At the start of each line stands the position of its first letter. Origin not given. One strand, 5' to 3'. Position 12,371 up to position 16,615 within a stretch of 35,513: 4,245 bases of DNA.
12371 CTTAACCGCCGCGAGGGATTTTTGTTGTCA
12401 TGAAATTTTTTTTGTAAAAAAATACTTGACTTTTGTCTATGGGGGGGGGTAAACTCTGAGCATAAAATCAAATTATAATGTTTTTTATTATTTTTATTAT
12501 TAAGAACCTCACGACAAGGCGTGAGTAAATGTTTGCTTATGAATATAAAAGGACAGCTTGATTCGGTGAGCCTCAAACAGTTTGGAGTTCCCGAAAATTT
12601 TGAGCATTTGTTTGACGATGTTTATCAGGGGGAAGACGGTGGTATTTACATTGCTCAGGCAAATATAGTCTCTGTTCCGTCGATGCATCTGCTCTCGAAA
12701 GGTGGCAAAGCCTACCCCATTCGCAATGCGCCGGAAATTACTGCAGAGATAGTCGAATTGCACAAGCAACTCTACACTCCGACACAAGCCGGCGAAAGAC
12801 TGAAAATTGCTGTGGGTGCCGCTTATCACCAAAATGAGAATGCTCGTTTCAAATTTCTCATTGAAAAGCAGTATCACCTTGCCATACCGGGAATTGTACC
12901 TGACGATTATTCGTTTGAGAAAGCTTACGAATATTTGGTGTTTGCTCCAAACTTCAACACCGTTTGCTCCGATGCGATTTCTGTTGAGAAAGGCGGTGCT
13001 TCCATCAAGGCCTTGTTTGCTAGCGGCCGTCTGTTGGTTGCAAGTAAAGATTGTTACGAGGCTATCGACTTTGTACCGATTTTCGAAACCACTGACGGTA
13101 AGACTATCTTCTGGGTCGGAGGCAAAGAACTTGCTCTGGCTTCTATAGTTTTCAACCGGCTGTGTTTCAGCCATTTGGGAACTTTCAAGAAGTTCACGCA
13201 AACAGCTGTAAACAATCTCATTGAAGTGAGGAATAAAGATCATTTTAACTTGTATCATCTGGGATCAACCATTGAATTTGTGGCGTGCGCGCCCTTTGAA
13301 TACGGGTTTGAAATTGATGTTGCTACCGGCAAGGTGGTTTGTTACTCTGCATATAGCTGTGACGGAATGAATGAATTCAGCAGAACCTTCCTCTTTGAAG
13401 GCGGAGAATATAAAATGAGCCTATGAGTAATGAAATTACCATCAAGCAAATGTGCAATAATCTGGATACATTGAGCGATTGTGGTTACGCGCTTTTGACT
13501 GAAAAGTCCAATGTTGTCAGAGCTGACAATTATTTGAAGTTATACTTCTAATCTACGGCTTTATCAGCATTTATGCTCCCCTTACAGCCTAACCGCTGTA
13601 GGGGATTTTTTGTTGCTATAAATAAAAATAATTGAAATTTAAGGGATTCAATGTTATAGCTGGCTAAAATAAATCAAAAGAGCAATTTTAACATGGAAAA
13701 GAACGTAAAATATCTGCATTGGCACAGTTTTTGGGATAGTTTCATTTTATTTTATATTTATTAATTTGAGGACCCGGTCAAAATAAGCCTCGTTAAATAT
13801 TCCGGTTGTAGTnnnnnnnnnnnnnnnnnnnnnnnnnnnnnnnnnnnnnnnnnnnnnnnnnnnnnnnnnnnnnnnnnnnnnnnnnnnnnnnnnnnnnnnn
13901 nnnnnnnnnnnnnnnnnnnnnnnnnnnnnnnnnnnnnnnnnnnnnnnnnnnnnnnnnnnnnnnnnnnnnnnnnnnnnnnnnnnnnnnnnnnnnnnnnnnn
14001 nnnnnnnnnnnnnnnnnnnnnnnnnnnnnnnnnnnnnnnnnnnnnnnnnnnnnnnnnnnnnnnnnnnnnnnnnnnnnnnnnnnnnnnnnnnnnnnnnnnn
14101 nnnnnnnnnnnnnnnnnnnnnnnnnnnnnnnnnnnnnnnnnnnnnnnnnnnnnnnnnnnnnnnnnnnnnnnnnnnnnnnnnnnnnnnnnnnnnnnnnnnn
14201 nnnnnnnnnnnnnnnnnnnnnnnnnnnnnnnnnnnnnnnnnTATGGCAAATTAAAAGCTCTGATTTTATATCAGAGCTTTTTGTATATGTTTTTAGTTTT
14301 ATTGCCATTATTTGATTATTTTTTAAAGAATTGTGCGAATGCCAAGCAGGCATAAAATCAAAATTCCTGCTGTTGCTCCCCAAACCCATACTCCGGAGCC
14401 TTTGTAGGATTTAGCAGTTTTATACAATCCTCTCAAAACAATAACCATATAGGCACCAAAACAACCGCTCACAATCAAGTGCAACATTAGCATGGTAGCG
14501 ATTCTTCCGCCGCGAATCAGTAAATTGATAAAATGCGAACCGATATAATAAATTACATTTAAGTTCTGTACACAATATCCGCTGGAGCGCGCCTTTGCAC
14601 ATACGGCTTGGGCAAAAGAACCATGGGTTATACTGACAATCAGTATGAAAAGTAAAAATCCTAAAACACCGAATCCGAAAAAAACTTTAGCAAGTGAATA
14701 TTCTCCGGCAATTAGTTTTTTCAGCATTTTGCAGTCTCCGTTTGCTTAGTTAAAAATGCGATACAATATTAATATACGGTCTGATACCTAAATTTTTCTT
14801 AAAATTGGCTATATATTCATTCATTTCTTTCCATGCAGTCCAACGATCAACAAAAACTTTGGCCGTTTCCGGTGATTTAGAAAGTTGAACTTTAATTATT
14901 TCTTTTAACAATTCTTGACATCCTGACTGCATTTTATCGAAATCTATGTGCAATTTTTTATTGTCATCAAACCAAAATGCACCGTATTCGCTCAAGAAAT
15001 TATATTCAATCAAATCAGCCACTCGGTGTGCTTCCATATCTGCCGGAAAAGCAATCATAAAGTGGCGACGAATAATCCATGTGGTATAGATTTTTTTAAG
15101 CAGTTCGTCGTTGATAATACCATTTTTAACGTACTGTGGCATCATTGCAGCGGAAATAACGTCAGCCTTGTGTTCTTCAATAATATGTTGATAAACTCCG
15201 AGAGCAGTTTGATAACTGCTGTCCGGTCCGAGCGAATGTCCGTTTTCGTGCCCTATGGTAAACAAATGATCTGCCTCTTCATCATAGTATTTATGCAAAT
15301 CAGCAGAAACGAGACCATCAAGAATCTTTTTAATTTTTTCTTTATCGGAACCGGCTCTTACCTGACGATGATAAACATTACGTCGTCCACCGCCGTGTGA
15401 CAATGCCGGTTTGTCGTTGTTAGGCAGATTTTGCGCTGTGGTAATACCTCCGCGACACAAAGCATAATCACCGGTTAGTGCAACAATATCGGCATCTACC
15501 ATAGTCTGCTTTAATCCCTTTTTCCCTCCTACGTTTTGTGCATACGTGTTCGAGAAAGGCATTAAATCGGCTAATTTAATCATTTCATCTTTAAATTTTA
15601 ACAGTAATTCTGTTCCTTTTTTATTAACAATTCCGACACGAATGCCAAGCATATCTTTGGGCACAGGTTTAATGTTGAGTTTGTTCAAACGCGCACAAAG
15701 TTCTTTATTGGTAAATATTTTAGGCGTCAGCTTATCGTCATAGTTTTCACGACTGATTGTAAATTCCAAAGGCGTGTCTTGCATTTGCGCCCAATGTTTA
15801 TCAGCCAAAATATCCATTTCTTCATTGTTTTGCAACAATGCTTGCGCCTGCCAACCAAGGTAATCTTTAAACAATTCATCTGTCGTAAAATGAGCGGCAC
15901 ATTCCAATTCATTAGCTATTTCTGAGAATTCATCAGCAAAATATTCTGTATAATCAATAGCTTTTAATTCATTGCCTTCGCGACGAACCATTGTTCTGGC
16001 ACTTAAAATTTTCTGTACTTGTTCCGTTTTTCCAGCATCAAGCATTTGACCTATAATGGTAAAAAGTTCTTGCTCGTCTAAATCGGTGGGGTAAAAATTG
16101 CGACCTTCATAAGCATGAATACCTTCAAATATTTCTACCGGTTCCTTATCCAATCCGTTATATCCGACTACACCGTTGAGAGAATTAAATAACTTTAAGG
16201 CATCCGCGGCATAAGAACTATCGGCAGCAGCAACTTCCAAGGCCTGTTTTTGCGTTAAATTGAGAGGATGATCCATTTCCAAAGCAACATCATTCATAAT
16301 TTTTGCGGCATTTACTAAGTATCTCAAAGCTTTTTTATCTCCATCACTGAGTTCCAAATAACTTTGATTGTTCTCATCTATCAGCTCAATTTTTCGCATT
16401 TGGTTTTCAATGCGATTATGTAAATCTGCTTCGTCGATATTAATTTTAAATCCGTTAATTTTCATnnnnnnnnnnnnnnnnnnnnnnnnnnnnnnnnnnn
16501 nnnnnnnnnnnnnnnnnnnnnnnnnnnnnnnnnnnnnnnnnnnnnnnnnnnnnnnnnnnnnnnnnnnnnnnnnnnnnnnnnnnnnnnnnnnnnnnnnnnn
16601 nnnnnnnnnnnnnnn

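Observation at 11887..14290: Orphan accessory island (114 aa / 301 aa + 42 aa / 142-aa 2-TM) between recX and a housekeeping gene string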

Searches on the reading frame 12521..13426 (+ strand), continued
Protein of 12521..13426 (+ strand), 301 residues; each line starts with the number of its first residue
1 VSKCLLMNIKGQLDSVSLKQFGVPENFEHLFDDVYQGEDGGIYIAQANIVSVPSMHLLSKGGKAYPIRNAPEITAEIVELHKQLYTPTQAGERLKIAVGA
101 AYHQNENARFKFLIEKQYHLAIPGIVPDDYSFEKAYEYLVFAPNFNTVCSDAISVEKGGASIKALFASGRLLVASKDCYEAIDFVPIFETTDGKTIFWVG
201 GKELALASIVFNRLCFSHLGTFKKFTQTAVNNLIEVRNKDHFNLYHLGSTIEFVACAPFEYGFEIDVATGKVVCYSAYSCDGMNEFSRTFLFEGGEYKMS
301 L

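Call 68: fold_search(model_id=the predicted structure, library=viral)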
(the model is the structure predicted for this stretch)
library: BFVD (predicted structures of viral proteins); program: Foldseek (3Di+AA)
matches with E <= 10: 516; with E <= 0.001: 0
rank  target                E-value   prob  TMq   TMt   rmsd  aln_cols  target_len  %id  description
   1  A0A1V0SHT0            4.1e-03  0.80  0.21  0.13  15.8       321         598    8  prolyl oligopeptidase [Klosneuvirus KNV1]
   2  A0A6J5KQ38            5.0e-03  0.75  0.21  0.13  20.9       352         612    9  Uncharacterized protein [uncultured Caudovirales phage]
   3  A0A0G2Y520            6.1e-03  0.35  0.14  0.10  19.3       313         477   10  PutativeBTB/POZ domain-containing protein [Acanthamoeba polyphaga mimivirus]
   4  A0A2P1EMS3            6.7e-03  0.84  0.18  0.12  17.4       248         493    6  WD40 repeat protein [Moumouvirus australiensis]
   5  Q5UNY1                1.4e-02  0.30  0.17  0.11  21.6       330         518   11  Putative BTB/POZ domain and WD-repeat protein R731 [Acanthamoeba polyphaga mimivirus]
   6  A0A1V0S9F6            1.5e-02  0.57  0.16  0.14  16.4       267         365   13  Attractin/MKLN-like beta-propeller domain-containing protein [Catovirus CTV1]
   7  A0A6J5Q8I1            1.6e-02  0.47  0.21  0.12  31.4       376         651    9  Uncharacterized protein [uncultured Caudovirales phage]
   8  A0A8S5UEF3            2.0e-02  0.30  0.15  0.10  24.0       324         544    7  Uncharacterized protein [Myoviridae sp. ctDvB7]
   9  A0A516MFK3            2.7e-02  0.35  0.19  0.13  19.6       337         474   10  (no name in the UniProt tables at hand)
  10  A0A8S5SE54            3.0e-02  0.41  0.19  0.14  17.2       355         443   10  Uncharacterized protein [Caudovirales sp. ctrNG92]
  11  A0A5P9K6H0            3.2e-02  0.57  0.20  0.14  15.0       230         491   13  Putative transmembrane protein [Serpentovirinae sp.]
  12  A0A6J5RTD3            3.7e-02  0.44  0.21  0.13  17.9       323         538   11  Uncharacterized protein [uncultured Caudovirales phage]
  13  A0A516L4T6            5.2e-02  0.44  0.20  0.15  13.9       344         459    8  (no name in the UniProt tables at hand)
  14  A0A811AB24            5.8e-02  0.30  0.19  0.13  17.2       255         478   10  (no name in the UniProt tables at hand)
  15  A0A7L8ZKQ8            6.4e-02  0.63  0.21  0.15  21.1       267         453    9  Uncharacterized protein [Aeromonas phage BUCT551]
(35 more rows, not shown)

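Call 80: search_protein_families(library=pfam, proteins=[L001:2209-2508:+, L005:15836-16102:+, L005:16099-16542:+, L005:8720-9874:+, L006:1783-2220:+, L001:589-933:+, L001:161-553:+], max_evalue=0.01)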
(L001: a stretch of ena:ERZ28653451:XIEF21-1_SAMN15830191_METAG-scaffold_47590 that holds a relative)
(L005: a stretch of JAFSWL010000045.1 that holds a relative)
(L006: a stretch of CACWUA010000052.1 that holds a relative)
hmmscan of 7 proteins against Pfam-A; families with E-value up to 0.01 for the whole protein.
L001:2209-2508:+ (99 aa): 0 families

L005:15836-16102:+ (88 aa): 0 families

L005:16099-16542:+ (147 aa): 0 families

L005:8720-9874:+ (384 aa): 1 family
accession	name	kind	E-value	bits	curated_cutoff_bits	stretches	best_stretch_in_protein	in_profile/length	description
PF07690.21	MFS_1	-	3.6e-21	75.9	33.4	1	12-339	8-341/347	Major Facilitator Superfamily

L006:1783-2220:+ (145 aa): 1 family
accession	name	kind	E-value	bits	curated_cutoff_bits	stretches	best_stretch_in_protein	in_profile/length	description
PF07749.17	ERp29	-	0.00011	23.4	24.3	1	37-99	19-82/95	Endoplasmic reticulum protein ERp29, C-terminal domain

L001:589-933:+ (114 aa): 0 families

L001:161-553:+ (130 aa): 0 families

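Call 84: search_protein_families(library=padloc, alignment_id=A3, max_evalue=0.01)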
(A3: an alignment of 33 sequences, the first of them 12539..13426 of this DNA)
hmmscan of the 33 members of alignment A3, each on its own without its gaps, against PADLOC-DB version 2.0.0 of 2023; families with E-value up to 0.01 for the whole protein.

A. member 1, window:12539-13426:+ (295 aa): 0 families

B. families by the number of members that match (of 33 scanned): 1 family
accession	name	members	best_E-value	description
PDLC01079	C3a159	1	0.0021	methyl transferase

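Call 85: search_protein_families(library=ncbifam, alignment_id=A3, max_evalue=0.01)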
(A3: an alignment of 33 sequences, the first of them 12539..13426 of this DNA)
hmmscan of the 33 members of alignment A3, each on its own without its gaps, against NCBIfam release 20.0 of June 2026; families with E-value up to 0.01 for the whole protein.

A. member 1, window:12539-13426:+ (295 aa): 0 families

B. families by the number of members that match (of 33 scanned): 1 family
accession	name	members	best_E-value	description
NF006782.0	PRK09293.2-3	1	0.0087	class 1 fructose-bisphosphatase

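Call 86: search_protein_families(library=phrogs, alignment_id=A3, max_evalue=0.01)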
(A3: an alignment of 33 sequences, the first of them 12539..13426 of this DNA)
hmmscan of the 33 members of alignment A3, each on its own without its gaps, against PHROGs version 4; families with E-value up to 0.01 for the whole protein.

A. member 1, window:12539-13426:+ (295 aa): 0 families

B. families by the number of members that match (of 33 scanned): 0 families

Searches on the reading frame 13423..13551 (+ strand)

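Call 3: search_protein_families(library=pfam, proteins=[window:13423-13551:+], max_evalue=1)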
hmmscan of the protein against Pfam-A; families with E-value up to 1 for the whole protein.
window:13423-13551:+ (42 aa): 0 families

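Call 4: search_protein_families(library=ncbifam, proteins=[window:13423-13551:+], max_evalue=1)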
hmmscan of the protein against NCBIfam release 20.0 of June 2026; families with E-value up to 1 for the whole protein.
window:13423-13551:+ (42 aa): 0 families

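Call 6: search_protein_families(library=phrogs, proteins=[window:13423-13551:+], max_evalue=1)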
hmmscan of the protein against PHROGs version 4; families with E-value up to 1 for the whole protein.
window:13423-13551:+ (42 aa): 2 families
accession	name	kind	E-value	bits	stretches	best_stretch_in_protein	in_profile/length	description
phrog_35356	-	unknown function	0.024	15.8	1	4-34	117-147/181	-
phrog_6759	-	unknown function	0.29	12.5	1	4-32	28-55/78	-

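Call 7: search_protein_families(library=padloc, proteins=[window:13423-13551:+], max_evalue=1)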
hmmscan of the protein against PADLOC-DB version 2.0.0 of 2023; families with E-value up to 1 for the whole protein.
window:13423-13551:+ (42 aa): 0 families

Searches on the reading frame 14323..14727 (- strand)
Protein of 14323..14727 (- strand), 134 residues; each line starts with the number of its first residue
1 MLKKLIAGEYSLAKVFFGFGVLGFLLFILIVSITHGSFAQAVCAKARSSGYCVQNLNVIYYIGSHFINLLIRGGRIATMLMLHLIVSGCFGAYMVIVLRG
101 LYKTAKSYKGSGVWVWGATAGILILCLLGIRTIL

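Call 3: search_protein_families(library=pfam, proteins=[window:14323-14727:-], max_evalue=1)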
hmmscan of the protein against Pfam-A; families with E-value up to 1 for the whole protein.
window:14323-14727:- (134 aa): 0 families

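Call 4: search_protein_families(library=ncbifam, proteins=[window:14323-14727:-], max_evalue=1)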
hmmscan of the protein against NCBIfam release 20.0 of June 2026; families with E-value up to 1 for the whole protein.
window:14323-14727:- (134 aa): 0 families

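Call 6: search_protein_families(library=phrogs, proteins=[window:14323-14727:-], max_evalue=1)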
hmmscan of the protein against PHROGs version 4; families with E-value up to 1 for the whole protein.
window:14323-14727:- (134 aa): 0 families

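Call 7: search_protein_families(library=padloc, proteins=[window:14323-14727:-], max_evalue=1)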
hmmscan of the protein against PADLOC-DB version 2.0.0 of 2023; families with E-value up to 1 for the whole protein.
window:14323-14727:- (134 aa): 0 families

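Call 54: find_encoding_contigs(protein=window:14323-14727:-, flank=10000, max_places=10)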
Protein window:14323-14727:- (134 aa): 9 contigs read that carry it; 7 places shown.
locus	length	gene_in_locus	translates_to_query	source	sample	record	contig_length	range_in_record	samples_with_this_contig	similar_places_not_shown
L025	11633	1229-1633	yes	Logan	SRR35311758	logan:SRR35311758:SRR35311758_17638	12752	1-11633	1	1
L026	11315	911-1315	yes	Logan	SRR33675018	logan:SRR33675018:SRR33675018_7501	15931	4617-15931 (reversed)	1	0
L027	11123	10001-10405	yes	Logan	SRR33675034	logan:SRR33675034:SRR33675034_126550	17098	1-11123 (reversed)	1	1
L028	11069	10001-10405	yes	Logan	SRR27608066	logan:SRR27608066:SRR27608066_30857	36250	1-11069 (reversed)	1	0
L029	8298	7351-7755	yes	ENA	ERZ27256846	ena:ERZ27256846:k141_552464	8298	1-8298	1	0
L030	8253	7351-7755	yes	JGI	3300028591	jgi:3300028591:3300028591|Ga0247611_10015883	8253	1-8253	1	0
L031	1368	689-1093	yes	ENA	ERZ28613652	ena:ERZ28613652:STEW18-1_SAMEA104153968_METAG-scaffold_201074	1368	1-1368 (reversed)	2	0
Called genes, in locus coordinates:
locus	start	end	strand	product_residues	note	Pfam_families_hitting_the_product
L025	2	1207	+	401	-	?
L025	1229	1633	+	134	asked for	-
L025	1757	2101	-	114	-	-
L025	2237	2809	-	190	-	PF21981:RecX_HTH3 (faint), PF02631:RecX_HTH2 (weak)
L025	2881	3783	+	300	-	PF01430:HSP33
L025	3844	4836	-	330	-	PF07007:LprI (faint)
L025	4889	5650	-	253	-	PF01135:PCMT, PF02384:N6_Mtase, PF05175:MTS, PF13679:Methyltransf_32 (weak), PF08241:Methyltransf_11 (weak), PF08242:Methyltransf_12 (weak), PF13649:Methyltransf_25, PF13847:Methyltransf_31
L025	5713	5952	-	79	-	PF00037:Fer4 (weak), PF13237:Fer4_10, PF14697:Fer4_21 (weak), PF12838:Fer4_7, PF13187:Fer4_9 (weak), PF12797:Fer4_2 (weak), PF12837:Fer4_6 (weak), PF00037:Fer4, +5 more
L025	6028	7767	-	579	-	PF23914:TPR_CcmH_CycH, PF00515:TPR_1, PF07719:TPR_2, PF13414:TPR_11, PF13432:TPR_16, PF14559:TPR_19, PF13432:TPR_16, PF14559:TPR_19, +28 more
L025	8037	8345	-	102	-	-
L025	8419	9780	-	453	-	PF01225:Mur_ligase, PF08245:Mur_ligase_M, PF02875:Mur_ligase_C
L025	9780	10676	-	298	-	-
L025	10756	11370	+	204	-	PF00440:TetR_N (weak)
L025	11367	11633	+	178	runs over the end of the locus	-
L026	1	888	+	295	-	?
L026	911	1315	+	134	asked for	-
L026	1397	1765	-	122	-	-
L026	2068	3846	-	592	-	PF08439:Peptidase_M3_N (faint), PF01432:Peptidase_M3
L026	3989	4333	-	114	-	-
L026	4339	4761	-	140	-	-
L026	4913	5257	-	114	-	-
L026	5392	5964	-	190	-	PF02631:RecX_HTH2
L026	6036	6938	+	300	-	PF01430:HSP33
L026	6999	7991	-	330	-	PF07007:LprI (faint)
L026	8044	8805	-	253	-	PF01135:PCMT, PF02384:N6_Mtase, PF05175:MTS, PF13679:Methyltransf_32 (weak), PF08241:Methyltransf_11 (weak), PF08242:Methyltransf_12 (weak), PF13649:Methyltransf_25, PF13847:Methyltransf_31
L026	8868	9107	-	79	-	PF00037:Fer4 (weak), PF13237:Fer4_10, PF14697:Fer4_21 (weak), PF12838:Fer4_7, PF13187:Fer4_9 (weak), PF12797:Fer4_2 (weak), PF12837:Fer4_6 (weak), PF00037:Fer4, +5 more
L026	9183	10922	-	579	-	PF23914:TPR_CcmH_CycH, PF00515:TPR_1, PF07719:TPR_2, PF13414:TPR_11, PF13432:TPR_16, PF14559:TPR_19, PF13432:TPR_16, PF14559:TPR_19, +30 more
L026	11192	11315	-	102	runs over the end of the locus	-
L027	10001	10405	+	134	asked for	-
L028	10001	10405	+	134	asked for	-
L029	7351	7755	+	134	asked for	-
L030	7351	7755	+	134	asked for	-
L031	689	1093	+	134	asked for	-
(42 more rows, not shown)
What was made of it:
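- Strain variability (call 54).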

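Call 80: search_protein_families(library=pfam, proteins=[L026:4339-4761:-, L026:3989-4333:-, L026:2068-3846:-], max_evalue=0.01)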
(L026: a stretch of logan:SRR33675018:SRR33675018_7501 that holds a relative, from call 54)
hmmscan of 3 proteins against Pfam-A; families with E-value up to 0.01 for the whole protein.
L026:4339-4761:- (140 aa): 0 families

L026:3989-4333:- (114 aa): 0 families

L026:2068-3846:- (592 aa): 2 families
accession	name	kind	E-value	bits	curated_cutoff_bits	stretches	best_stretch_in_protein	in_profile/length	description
PF01432.26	Peptidase_M3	-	2.3e-33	116.7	27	1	191-573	4-455/457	Peptidase family M3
PF08439.15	Peptidase_M3_N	-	8.7e-06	26.3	25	1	110-158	5-53/70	Oligopeptidase F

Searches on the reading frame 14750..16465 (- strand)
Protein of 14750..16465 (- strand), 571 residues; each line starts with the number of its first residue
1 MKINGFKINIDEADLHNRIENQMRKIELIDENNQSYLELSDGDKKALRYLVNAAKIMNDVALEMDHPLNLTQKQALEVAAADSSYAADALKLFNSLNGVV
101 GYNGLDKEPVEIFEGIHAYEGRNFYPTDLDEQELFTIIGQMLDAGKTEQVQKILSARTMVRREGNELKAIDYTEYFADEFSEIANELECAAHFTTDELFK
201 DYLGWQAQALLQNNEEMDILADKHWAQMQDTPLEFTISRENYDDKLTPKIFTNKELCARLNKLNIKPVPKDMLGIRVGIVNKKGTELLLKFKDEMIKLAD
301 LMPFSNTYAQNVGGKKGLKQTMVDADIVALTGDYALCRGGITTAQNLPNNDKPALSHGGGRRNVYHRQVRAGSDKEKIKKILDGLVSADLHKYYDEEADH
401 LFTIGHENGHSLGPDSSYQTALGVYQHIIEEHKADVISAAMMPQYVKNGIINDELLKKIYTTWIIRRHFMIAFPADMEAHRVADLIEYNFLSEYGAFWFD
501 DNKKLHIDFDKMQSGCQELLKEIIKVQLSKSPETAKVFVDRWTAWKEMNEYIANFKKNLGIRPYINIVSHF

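Call 3: search_protein_families(library=pfam, proteins=[window:14750-16465:-], max_evalue=1)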
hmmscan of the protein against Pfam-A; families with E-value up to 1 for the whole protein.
window:14750-16465:- (571 aa): 1 family
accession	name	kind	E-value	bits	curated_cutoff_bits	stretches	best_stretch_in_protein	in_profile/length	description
PF25561.1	QRICH1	-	0.041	14.4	30.8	0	406-437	64-95/115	QRICH1 domain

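Call 4: search_protein_families(library=ncbifam, proteins=[window:14750-16465:-], max_evalue=1)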
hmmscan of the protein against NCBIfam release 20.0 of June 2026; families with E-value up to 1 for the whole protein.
window:14750-16465:- (571 aa): 0 families
